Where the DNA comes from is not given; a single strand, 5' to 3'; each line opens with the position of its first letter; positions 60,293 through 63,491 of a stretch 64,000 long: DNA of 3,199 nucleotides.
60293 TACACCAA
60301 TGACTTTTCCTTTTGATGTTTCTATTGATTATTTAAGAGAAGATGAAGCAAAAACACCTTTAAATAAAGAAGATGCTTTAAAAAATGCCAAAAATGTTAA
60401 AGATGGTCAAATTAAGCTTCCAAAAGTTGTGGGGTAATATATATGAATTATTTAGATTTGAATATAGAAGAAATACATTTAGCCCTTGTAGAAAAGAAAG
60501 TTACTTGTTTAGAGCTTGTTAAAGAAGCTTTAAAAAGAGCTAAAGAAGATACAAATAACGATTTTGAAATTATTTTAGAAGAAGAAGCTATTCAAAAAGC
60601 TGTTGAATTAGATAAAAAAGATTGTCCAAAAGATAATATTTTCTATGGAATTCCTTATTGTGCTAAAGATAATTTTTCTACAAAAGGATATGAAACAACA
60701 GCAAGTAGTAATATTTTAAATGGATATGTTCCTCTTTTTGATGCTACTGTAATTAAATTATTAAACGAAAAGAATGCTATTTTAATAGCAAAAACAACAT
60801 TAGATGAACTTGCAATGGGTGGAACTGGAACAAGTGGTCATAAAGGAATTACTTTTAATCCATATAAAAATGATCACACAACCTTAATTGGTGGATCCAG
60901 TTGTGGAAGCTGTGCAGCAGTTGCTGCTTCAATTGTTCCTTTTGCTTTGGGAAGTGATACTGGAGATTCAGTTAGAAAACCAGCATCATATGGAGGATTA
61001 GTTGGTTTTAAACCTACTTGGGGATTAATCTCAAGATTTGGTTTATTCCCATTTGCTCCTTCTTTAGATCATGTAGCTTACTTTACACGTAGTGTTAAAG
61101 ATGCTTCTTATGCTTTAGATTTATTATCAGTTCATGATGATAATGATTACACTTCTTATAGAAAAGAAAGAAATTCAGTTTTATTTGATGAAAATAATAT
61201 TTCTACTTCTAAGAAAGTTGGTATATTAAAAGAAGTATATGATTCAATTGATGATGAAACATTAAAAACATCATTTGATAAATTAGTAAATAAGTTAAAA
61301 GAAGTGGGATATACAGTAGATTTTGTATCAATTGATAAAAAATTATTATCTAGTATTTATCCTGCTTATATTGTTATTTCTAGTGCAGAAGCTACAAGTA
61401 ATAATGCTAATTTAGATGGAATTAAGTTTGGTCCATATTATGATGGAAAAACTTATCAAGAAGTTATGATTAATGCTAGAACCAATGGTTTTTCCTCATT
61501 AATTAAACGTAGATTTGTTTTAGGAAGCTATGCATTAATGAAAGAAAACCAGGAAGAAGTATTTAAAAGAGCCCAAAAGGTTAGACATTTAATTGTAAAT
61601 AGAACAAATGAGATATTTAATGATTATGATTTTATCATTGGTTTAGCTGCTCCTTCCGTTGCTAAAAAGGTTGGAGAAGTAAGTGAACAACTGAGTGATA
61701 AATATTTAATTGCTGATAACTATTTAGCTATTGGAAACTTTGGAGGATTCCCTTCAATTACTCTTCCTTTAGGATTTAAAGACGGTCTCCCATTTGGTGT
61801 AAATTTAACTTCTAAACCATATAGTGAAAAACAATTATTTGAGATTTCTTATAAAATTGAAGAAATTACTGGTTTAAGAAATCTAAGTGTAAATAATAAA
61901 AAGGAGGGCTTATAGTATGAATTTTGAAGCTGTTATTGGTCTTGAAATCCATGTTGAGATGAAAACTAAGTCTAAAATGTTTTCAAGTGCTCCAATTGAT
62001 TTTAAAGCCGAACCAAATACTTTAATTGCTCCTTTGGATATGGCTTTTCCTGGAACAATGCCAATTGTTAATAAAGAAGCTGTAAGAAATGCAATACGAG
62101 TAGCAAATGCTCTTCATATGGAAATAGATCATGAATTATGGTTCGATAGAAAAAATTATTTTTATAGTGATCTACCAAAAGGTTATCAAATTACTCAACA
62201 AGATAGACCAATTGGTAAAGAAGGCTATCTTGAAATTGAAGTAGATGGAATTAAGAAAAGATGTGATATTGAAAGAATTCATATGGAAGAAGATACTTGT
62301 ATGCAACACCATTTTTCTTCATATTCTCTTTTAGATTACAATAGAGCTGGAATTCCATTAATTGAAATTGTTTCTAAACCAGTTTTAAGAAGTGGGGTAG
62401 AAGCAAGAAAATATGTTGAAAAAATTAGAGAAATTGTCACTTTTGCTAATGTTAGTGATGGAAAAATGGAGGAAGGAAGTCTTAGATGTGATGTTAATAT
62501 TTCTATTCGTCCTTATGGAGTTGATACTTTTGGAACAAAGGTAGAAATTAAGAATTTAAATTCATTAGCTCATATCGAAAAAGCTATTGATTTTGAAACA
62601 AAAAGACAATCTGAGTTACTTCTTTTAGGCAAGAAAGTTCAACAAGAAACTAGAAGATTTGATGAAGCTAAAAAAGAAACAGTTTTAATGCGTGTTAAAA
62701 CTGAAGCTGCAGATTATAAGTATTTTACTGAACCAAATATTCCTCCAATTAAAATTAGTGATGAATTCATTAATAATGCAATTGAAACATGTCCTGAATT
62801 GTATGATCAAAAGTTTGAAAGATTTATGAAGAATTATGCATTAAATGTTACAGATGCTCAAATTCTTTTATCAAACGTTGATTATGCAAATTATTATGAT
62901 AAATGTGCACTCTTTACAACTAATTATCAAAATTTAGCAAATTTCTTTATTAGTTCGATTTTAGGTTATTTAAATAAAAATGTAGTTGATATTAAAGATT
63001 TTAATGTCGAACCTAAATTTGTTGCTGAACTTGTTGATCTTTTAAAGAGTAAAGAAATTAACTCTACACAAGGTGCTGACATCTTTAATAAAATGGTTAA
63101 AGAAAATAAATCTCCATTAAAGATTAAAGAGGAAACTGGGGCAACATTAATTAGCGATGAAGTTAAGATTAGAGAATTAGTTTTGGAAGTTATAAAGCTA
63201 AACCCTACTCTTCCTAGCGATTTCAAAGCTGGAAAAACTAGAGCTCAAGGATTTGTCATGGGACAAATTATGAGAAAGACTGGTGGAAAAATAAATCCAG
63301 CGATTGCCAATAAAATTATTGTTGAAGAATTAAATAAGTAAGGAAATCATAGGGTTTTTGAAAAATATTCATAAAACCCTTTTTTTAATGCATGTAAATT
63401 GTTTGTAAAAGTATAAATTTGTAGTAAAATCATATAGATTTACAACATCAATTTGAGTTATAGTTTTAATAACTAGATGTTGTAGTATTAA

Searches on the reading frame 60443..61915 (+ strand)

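Call 59: search_protein_families(library=pfam, proteins=[window:60443-61915:+], max_evalue=0.0001)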
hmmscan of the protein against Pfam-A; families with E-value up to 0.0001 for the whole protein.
window:60443-61915:+ (490 aa): 1 family
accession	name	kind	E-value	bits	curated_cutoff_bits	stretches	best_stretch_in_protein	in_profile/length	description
PF01425.27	Amidase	-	2.3e-99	333.9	27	1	24-465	1-444/445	Amidase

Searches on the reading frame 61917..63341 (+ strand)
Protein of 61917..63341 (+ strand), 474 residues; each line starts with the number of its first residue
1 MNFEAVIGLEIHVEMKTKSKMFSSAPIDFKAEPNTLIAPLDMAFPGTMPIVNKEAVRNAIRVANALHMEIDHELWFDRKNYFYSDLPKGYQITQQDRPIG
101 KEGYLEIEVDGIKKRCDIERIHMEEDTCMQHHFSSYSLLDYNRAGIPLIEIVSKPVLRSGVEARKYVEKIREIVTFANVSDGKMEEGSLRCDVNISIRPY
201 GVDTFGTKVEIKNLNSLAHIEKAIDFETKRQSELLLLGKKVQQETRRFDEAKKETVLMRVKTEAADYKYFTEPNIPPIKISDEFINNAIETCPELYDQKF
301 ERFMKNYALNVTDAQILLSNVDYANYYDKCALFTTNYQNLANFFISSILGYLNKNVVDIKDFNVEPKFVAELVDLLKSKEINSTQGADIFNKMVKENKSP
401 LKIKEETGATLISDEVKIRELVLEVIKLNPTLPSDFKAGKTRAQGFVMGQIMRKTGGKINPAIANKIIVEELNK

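Call 59: search_protein_families(library=pfam, proteins=[window:61917-63341:+], max_evalue=0.0001)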
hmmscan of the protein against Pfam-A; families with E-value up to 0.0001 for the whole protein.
window:61917-63341:+ (474 aa): 2 families
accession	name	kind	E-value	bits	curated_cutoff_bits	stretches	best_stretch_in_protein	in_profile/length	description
PF02934.20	GatB_N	-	3.1e-115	384.6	23.4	1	6-285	2-276/277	GatB/GatE catalytic domain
PF02637.23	GatB_Yqey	-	6.3e-36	123.9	27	1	326-472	2-148/148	GatB domain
